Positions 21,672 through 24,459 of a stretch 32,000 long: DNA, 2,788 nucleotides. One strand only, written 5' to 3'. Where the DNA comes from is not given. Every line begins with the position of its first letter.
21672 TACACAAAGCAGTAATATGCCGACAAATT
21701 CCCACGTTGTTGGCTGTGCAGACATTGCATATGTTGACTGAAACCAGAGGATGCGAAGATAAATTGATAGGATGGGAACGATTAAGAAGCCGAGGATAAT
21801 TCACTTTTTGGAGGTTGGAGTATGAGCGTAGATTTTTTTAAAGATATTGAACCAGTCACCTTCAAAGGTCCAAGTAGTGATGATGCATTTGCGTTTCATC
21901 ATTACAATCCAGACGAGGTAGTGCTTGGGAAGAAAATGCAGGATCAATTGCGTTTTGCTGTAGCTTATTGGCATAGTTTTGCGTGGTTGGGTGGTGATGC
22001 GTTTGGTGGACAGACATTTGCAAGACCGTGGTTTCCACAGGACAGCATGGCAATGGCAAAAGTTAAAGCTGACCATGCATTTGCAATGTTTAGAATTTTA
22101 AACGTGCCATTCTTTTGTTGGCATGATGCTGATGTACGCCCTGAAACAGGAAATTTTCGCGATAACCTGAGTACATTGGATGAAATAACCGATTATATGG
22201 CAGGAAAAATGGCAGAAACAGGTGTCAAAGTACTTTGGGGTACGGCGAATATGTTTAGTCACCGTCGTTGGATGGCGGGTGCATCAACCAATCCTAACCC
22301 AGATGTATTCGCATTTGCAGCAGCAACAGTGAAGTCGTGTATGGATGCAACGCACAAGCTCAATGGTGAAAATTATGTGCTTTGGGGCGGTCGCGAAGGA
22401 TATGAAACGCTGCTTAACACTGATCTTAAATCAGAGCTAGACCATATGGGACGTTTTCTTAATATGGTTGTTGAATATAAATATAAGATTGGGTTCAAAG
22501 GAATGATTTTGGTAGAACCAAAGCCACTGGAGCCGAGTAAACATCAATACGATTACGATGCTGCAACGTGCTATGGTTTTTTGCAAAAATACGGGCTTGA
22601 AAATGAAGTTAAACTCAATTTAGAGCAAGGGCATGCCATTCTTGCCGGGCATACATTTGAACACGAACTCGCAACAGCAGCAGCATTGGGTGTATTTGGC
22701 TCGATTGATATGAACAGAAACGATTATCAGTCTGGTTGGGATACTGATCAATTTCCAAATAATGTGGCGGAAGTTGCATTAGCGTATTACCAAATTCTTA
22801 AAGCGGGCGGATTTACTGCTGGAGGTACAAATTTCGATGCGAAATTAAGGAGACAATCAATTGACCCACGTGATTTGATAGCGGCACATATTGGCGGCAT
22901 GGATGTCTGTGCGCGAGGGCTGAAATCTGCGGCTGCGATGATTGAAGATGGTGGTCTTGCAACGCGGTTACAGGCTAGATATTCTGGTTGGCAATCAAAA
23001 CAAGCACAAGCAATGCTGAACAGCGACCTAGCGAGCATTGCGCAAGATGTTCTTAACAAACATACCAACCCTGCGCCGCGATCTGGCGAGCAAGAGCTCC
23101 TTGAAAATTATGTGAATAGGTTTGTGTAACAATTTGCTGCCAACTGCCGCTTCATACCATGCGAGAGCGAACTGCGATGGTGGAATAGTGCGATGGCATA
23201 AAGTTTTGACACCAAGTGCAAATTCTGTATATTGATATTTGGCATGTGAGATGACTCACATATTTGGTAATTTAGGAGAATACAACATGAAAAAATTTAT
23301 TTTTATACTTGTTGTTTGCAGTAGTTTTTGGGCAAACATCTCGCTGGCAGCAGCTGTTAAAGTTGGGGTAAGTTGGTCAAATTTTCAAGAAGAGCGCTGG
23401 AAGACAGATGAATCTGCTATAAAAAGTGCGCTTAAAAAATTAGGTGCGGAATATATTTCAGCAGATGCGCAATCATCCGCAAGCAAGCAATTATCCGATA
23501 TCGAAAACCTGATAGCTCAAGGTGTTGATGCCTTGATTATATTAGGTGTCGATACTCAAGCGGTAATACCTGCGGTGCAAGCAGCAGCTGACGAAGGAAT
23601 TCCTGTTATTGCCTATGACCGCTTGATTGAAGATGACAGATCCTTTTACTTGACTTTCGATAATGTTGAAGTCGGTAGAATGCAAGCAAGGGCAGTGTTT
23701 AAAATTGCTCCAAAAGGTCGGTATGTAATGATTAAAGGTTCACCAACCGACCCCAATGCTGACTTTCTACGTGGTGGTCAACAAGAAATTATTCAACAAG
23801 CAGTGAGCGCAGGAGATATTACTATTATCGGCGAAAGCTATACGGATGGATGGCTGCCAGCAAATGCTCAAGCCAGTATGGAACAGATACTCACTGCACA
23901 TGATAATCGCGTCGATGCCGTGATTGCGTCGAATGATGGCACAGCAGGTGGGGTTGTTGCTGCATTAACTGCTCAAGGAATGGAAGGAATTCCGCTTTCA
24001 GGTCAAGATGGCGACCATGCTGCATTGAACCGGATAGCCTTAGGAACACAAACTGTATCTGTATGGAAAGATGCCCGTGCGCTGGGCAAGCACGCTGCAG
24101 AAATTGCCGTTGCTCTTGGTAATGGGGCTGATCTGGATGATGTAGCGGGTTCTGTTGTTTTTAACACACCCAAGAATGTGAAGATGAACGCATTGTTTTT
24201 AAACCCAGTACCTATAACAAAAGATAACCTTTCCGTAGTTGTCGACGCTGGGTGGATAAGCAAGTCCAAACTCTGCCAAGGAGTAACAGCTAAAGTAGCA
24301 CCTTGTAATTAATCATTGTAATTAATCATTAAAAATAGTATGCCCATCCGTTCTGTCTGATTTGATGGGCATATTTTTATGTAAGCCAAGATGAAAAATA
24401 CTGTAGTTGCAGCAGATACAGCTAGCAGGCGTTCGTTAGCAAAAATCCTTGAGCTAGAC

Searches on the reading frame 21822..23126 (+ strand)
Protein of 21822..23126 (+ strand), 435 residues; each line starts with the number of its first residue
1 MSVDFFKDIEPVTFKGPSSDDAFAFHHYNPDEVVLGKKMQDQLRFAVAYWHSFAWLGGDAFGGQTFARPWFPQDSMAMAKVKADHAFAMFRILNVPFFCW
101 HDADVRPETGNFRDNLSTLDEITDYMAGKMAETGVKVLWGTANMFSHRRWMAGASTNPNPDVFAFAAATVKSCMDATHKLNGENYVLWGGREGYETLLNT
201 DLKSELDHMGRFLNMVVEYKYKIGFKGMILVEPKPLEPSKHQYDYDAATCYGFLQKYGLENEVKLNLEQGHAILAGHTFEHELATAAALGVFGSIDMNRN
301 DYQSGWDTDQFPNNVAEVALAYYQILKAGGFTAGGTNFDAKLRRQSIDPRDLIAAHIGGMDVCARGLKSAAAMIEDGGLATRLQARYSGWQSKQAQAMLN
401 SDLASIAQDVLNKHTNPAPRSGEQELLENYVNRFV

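Call 51: search_protein_families(library=pfam, proteins=[window:21822-23126:+])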
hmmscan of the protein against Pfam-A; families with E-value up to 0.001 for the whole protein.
window:21822-23126:+ (435 aa): 1 family
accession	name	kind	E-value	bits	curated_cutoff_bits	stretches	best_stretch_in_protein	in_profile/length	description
PF01261.30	AP_endonuc_2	-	0.00016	21.9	31.1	1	115-281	21-169/249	Xylose isomerase-like TIM barrel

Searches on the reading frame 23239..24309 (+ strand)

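Call 51: search_protein_families(library=pfam, proteins=[window:23239-24309:+])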
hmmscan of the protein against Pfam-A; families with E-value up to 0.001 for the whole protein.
window:23239-24309:+ (357 aa): 4 families
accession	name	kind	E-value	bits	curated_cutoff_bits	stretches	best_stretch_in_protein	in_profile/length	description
PF13407.12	Peripla_BP_4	-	4.5e-61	207.1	35.1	1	42-296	1-256/258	Periplasmic binding protein domain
PF00532.27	Peripla_BP_1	-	2.7e-09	37.4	22.2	1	54-250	16-209/281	Periplasmic binding proteins and sugar binding domain of LacI family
PF13458.12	Peripla_BP_6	-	9.9e-07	29.2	31.7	1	71-274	44-244/343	Periplasmic binding protein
PF13377.12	Peripla_BP_3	-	0.0003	21.3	26.5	1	171-295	23-146/167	Periplasmic binding protein-like domain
